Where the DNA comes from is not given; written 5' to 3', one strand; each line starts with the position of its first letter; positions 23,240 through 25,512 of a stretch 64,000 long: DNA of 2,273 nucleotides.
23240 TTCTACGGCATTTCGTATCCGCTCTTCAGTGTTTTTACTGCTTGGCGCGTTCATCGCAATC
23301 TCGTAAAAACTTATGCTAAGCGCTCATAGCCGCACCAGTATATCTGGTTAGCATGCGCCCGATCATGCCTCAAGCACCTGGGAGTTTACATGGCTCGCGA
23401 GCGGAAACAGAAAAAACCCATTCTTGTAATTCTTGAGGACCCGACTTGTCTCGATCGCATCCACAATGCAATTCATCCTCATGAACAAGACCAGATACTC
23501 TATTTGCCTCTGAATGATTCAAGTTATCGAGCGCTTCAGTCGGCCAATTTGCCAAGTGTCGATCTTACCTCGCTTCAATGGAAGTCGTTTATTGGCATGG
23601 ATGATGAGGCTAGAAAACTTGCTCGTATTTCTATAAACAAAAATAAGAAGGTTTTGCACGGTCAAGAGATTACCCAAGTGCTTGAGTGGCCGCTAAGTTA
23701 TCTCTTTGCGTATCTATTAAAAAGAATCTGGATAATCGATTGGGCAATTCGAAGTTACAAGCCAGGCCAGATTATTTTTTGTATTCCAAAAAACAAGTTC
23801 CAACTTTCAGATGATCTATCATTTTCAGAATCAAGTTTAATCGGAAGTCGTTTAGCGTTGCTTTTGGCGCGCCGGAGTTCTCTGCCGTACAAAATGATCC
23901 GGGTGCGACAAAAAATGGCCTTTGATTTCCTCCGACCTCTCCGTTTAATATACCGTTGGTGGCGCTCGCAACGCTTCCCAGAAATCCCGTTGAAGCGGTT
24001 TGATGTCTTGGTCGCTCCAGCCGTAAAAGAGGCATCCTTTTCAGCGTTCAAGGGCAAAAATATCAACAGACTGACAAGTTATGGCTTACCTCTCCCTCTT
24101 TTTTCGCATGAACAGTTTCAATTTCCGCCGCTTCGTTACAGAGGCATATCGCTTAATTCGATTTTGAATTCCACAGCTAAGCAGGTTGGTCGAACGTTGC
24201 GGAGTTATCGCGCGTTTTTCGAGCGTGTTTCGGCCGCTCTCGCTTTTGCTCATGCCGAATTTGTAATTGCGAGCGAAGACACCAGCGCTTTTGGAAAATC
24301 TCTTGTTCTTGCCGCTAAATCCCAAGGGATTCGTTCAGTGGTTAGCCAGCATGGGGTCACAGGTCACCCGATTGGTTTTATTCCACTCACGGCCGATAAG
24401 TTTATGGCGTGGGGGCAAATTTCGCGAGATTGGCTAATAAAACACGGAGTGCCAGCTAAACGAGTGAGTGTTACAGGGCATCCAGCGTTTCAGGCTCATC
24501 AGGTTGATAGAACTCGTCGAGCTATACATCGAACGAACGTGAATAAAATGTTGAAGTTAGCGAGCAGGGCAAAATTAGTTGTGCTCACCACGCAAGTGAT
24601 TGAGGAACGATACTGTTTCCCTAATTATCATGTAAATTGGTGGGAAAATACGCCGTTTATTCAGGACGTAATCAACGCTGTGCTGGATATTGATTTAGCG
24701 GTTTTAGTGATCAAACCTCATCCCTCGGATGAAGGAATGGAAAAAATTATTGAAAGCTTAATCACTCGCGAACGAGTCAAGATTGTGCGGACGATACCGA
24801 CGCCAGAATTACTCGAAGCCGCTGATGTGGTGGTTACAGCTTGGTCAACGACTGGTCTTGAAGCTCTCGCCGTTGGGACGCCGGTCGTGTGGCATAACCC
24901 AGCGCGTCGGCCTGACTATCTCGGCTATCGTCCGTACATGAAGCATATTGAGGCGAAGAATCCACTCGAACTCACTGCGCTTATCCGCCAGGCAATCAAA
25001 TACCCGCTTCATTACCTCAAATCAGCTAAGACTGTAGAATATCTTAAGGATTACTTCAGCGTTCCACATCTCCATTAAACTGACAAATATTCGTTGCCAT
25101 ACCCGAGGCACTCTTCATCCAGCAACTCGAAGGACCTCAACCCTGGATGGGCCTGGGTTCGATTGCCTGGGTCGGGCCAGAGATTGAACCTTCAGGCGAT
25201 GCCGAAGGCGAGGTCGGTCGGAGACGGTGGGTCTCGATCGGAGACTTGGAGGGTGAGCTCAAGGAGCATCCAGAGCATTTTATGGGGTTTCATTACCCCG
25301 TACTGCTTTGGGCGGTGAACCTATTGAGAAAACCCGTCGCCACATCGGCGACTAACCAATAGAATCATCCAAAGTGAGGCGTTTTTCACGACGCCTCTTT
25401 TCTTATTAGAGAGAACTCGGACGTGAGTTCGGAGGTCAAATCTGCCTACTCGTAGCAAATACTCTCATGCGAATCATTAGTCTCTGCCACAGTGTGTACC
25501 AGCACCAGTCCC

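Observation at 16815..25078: Phosphonate (C-P) biosynthesis plus nucleotide-activation and transfer module embedded in a large surface-glycan locus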

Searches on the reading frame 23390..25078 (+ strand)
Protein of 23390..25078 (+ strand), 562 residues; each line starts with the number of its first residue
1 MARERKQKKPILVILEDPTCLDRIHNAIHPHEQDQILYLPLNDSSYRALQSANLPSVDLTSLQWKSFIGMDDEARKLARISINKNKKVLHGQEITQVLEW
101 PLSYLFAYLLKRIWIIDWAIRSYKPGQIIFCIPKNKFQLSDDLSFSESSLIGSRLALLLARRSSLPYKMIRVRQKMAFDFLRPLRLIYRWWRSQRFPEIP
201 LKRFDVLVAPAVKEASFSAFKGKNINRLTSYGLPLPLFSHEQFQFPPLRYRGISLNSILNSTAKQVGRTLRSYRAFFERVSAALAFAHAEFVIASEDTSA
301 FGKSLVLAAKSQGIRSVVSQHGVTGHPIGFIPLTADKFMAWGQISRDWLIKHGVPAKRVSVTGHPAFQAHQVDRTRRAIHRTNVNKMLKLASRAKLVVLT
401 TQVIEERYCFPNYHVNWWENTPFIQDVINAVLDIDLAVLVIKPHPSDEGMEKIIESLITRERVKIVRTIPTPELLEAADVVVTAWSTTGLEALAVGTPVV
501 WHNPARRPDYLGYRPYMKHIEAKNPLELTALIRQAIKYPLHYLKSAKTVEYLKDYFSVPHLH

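Call 4: search_protein_families(library=pfam, proteins=[window:23390-25078:+], max_evalue=0.01)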
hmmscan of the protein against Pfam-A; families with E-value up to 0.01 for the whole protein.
window:23390-25078:+ (562 aa): 4 families
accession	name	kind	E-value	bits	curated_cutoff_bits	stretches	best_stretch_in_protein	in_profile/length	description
PF05159.20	Capsule_synth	-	1.5e-10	41.5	20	1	374-502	123-261/310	Capsule polysaccharide biosynthesis protein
PF02350.25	Epimerase_2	-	3.1e-06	26.7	30.6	1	338-501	126-283/347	UDP-N-acetylglucosamine 2-epimerase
PF00534.26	Glycos_transf_1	-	0.00012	22.1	26.4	1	444-539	56-159/172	Glycosyl transferases group 1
PF13692.12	Glyco_trans_1_4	-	0.0034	18.1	27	0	429-504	25-108/142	Glycosyl transferases group 1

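Call 5: search_protein_families(library=ncbifam, proteins=[window:23390-25078:+], max_evalue=0.001)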
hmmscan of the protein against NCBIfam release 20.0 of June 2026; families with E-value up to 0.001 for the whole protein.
window:23390-25078:+ (562 aa): 3 families
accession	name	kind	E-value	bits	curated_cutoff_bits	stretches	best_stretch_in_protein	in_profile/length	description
TIGR04396.2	surf_polysacc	subfamily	4.3e-13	49.2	125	1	439-553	226-340/427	surface carbohydrate biosynthesis protein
NF046086.1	BFO_1060_trans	domain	9.6e-11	41.4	200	1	334-536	104-322/365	BFO_1060 family glycosyltransferase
NF050054.1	CapPschMdfirKpsS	equivalog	0.00047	19.6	600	1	384-499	213-334/390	capsule polysaccharide modification protein KpsS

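Call 44: find_homologous_proteins(query=window:23390-25078:+, max_evalue=0.001)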
Query window:23390-25078:+ (562 aa): 3 proteins with E <= 0.001 among 8000 candidates.
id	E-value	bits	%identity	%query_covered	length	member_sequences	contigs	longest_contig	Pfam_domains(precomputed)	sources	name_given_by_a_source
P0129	0.0e+0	1277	100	100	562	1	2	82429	PF05159.21,PF02350.26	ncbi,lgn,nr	ncbi:hypothetical protein HYW32_00180 [Candidatus Berkelbacteria bacterium]|nr:hypothetical protein 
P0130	1.6e-10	58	29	37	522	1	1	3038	PF20471.5,PF02350.26,PF04464.21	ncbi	-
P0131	3.6e-5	41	27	35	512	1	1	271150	-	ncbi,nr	ncbi:hypothetical protein H6F89_21700 [Cyanobacteria bacterium FACHB-63]|nr:hypothetical protein [Cy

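Call 45: search_solved_structures(query=window:23390-25078:+, max_evalue=10, show_alignments=2)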
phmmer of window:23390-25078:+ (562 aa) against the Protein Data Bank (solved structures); distinct sequences matched with E-value up to 10: 0.

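Call 50: search_protein_families(library=pfam, proteins=[window:23390-25078:+], max_evalue=5)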
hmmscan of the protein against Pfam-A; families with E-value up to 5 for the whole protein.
window:23390-25078:+ (562 aa): 5 families
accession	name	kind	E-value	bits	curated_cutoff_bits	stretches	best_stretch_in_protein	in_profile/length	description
PF05159.20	Capsule_synth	-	1.5e-10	41.5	20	1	374-502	123-261/310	Capsule polysaccharide biosynthesis protein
PF02350.25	Epimerase_2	-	3.1e-06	26.7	30.6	1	338-501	126-283/347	UDP-N-acetylglucosamine 2-epimerase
PF00534.26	Glycos_transf_1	-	0.00012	22.1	26.4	1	444-539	56-159/172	Glycosyl transferases group 1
PF13692.12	Glyco_trans_1_4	-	0.0034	18.1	27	1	429-504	25-108/142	Glycosyl transferases group 1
PF13439.12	Glyco_transf_4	-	0.43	11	28.5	1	279-361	63-161/170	Glycosyltransferase Family 4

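Call 54: predict_structure(alignment_id=A2)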
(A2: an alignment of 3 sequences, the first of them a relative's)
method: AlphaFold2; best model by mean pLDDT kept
length: 562 residues; sequences in the alignment: 3
mean_pLDDT: 43.8   pTM: 0.43
mean pLDDT of the five models: 43.8, 40.8, 39.8, 37.2, 35.0
residues with pLDDT >= 90: 0; 70-90: 72; 50-70: 90; < 50: 400
segments of 3 or more residues with pLDDT < 50: 1-21, 37-277, 286-304, 313-334, 365-372, 403-420, 446-465, 503-529, 548-562
pLDDT, mean of each block of 10 residues (from residue 1): 37 45 53 52 40 41 30 32 38 39 29 33 37 27 26 30 34 31 30 31 25 25 22 23 24 28 32 46 47 43 51 44 28 51 72 81 52 65 83 80 37 34 63 79 55 43 56 79 61 61 37 31 41 53 55 37 25
secondary structure, 60 per line:
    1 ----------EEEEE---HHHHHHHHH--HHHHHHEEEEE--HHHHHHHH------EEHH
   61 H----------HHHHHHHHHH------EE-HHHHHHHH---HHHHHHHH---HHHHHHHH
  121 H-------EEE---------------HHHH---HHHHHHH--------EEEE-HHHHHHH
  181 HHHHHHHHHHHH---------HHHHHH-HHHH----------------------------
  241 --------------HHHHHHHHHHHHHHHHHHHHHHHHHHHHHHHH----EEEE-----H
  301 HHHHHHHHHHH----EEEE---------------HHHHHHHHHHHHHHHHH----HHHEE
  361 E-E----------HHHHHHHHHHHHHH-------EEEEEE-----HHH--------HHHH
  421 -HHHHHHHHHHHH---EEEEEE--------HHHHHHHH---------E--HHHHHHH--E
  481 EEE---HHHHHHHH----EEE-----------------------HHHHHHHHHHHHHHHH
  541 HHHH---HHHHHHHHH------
elements in order: E11-15 H19-27 H30-35 E36-40 H43-50 H72-81 H91-98 H102-109 H113-121 E129-131 H147-150 H154-160 E169-172 H174-192 H202-207 H209-212 H255-286 E291-294 H300-311 E316-319 H335-351 E359-361 H374-387 E395-400 H417-420 H422-433 E437-442 H451-458 H471-477 E480-483 H487-494 E499-501 H525-544 H548-556

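Call 61: search_protein_representatives(protein=window:23390-25078:+)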
Query: 562 residues. Proteins with E-value up to 0.001 (for the whole library): 2613; up to 1e-10: 665; up to 1e-30: 5. The best 150 are listed.
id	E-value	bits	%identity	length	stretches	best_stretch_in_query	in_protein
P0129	0.0e+00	1276.8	100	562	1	1-562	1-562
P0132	1.1e-33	133.1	29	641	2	240-512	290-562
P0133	2.3e-33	132.1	30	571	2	244-536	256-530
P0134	6.9e-33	130.5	29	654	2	276-540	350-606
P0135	9.0e-32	126.8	33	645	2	289-501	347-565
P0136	1.4e-30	122.9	35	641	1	288-501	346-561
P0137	3.0e-30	121.8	27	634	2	237-555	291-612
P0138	9.9e-30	120.1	29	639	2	248-542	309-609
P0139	6.0e-29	117.5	35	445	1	289-511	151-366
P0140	7.3e-29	117.2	34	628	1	276-536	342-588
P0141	1.9e-28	115.9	32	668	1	278-534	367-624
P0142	6.9e-28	114.0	33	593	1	288-537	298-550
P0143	1.4e-27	112.9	32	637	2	289-533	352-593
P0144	4.4e-27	111.3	26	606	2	245-544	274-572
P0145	5.9e-27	110.9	30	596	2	289-537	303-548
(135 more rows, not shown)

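Call 63: search_solved_structures(query=A4, max_evalue=1, show_alignments=2)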
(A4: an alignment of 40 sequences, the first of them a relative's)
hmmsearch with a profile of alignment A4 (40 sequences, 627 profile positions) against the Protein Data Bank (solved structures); distinct sequences matched with E-value up to 1: 49.
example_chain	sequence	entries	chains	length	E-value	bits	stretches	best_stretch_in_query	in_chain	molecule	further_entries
8va1_A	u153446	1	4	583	2.3e-12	49.5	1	402-619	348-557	Teichoic acid ribitol-phosphate polymerase TarL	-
4neq_A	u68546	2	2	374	1.1e-09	40.6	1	321-588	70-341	UDP-N-acetylglucosamine 2-epimerase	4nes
8qoy_A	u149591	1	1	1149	2.1e-09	39.7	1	406-621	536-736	TagF-like capsule polymerase Cps3D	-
3l7i_A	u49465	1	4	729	4.7e-09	38.5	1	403-625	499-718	Teichoic acid biosynthesis protein F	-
3l7j_A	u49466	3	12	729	4.7e-09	38.5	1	403-625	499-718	Teichoic acid biosynthesis protein F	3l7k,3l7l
3l7m_A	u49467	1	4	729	9.5e-09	37.5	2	403-452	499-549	Teichoic acid biosynthesis protein F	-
5enz_A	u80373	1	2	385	9.6e-09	37.5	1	396-623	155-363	UDP-GlcNAc 2-epimerase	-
3dzc_A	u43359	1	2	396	3.9e-08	35.5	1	393-622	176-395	UDP-N-acetylglucosamine 2-epimerase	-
8ahe_A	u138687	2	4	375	7.4e-08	34.6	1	396-626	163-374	UDP-N-acetylglucosamine 2-epimerase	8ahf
3beo_A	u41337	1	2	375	7.4e-08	34.6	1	396-626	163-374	UDP-N-acetylglucosamine 2-epimerase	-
9wde_A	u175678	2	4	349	1.3e-07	33.7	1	393-600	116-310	Processive diacylglycerol beta-glucosyltransferase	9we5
1f6d_A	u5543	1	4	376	1.4e-07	33.6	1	392-622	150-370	UDP-N-ACETYLGLUCOSAMINE 2-EPIMERASE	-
1vgv_A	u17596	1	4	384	1.6e-07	33.5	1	392-622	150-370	UDP-N-acetylglucosamine 2-epimerase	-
6vlb_A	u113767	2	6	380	3.6e-07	32.3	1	393-552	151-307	UDP-N-acetylglucosamine 2-epimerase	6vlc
3ot5_A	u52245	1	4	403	2e-06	29.8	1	393-626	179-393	UDP-N-acetylglucosamine 2-epimerase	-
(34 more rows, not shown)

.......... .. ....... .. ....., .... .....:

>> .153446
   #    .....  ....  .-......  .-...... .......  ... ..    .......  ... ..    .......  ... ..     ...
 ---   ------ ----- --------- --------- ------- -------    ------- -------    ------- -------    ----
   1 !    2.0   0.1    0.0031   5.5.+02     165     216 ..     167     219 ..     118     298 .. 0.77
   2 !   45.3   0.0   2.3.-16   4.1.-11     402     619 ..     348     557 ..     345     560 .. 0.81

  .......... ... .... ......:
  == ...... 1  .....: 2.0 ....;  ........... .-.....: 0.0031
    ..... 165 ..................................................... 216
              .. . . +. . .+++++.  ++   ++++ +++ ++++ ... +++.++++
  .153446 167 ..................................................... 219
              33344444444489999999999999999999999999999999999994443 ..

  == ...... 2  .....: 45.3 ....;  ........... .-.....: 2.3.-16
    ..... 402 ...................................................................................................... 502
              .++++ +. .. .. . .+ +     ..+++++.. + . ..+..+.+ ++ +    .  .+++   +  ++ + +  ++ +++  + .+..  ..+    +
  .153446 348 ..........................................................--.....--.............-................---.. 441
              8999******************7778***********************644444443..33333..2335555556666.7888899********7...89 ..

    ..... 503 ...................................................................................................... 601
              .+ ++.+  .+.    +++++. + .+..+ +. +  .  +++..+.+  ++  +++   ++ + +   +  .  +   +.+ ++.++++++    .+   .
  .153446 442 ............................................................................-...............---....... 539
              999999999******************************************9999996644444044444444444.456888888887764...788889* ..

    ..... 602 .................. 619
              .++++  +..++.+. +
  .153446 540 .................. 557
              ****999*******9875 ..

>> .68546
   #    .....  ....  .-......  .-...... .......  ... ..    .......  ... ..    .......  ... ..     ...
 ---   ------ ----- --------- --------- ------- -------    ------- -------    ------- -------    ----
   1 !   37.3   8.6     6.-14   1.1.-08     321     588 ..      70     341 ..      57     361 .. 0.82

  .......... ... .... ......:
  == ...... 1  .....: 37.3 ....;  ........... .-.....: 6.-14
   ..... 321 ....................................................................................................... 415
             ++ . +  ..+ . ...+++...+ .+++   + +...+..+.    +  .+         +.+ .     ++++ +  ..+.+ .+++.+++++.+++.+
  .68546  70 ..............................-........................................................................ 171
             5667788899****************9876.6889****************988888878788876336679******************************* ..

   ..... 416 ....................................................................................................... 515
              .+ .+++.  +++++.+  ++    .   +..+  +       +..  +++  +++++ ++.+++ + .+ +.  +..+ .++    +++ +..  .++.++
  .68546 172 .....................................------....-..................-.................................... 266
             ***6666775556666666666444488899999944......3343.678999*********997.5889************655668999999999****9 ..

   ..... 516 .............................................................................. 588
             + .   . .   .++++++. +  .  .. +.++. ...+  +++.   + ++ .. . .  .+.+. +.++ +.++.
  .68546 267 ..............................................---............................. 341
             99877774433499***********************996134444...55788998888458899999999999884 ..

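Call 64: search_protein_families(library=pfam, alignment_id=A4, max_evalue=0.001)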
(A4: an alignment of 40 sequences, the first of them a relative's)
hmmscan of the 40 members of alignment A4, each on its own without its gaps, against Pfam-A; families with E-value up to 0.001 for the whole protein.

A. member 1, P0129 (562 aa): 3 families
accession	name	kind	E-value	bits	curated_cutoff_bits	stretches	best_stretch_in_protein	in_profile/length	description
PF05159.20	Capsule_synth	-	1.5e-10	41.5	20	1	374-502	123-261/310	Capsule polysaccharide biosynthesis protein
PF02350.25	Epimerase_2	-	3.1e-06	26.7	30.6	1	338-501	126-283/347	UDP-N-acetylglucosamine 2-epimerase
PF00534.26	Glycos_transf_1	-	0.00012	22.1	26.4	1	444-539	56-159/172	Glycosyl transferases group 1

B. families by the number of members that match (of 40 scanned): 9 families
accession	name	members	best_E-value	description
PF02350.25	Epimerase_2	34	6.2e-15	UDP-N-acetylglucosamine 2-epimerase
PF05159.20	Capsule_synth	29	5.8e-11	Capsule polysaccharide biosynthesis protein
PF04464.20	Glyphos_transf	28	1e-19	CDP-Glycerol:Poly(glycerophosphate) glycerophosphotransferase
PF00534.26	Glycos_transf_1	14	4.6e-12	Glycosyl transferases group 1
PF13692.12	Glyco_trans_1_4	9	1.1e-08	Glycosyl transferases group 1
PF02684.21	LpxB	4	7.5e-06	Lipid-A-disaccharide synthetase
PF20471.4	DUF6716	4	9e-06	Putative glycosyltransferase (DUF6716)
PF04007.18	DUF354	3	1.3e-05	Protein of unknown function (DUF354)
PF13524.12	Glyco_trans_1_2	1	0.00091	Glycosyl transferase-like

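Call 90: find_encoding_contigs(protein=P0131, flank=10000, max_places=2)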
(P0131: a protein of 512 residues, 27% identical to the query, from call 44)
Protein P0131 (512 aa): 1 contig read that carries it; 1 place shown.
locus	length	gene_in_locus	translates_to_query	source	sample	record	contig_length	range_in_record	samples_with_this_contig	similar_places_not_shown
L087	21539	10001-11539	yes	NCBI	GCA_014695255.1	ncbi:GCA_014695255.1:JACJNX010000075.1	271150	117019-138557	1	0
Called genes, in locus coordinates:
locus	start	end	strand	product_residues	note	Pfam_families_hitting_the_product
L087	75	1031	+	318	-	PF01040:UbiA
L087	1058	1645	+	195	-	PF09419:PGP_phosphatase (weak), PF00702:Hydrolase, PF13419:HAD_2 (faint), PF13242:Hydrolase_like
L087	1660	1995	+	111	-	PF00893:Multi_Drug_Res (weak)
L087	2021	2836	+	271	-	-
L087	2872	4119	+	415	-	-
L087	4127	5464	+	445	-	PF19558:DUF6080 (weak)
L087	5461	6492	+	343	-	PF00534:Glycos_transf_1, PF13692:Glyco_trans_1_4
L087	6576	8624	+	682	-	PF01757:Acyl_transf_3, PF19040:SGNH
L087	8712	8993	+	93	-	PF00534:Glycos_transf_1, PF13692:Glyco_trans_1_4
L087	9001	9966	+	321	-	PF01501:Glyco_transf_8 (weak)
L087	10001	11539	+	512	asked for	-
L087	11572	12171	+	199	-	PF13489:Methyltransf_23, PF08241:Methyltransf_11, PF13847:Methyltransf_31 (weak), PF08242:Methyltransf_12 (weak), PF13649:Methyltransf_25 (weak)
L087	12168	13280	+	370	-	PF13439:Glyco_transf_4, PF20706:GT4-conflict, PF00534:Glycos_transf_1, PF13692:Glyco_trans_1_4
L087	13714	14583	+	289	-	PF01380:SIS, PF13580:SIS_2 (faint), PF00571:CBS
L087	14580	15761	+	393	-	PF01757:Acyl_transf_3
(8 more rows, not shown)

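Call 91: find_encoding_contigs(protein=P0130, flank=5000, max_places=2)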
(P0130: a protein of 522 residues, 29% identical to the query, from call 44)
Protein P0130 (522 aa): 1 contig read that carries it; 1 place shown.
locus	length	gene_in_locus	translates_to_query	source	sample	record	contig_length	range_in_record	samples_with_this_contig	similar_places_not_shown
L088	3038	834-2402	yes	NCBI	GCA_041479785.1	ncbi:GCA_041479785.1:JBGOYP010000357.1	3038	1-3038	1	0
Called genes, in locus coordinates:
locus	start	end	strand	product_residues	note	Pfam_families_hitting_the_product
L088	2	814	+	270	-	?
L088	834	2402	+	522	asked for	PF02350:Epimerase_2, PF04464:Glyphos_transf, PF20471:DUF6716 (weak)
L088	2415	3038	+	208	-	?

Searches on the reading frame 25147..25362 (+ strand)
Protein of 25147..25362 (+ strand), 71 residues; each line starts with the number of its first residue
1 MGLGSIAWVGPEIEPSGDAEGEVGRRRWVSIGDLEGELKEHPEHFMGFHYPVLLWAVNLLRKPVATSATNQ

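Call 50: search_protein_families(library=pfam, proteins=[window:25147-25362:+], max_evalue=5)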
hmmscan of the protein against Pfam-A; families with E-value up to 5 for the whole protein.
window:25147-25362:+ (71 aa): 0 families
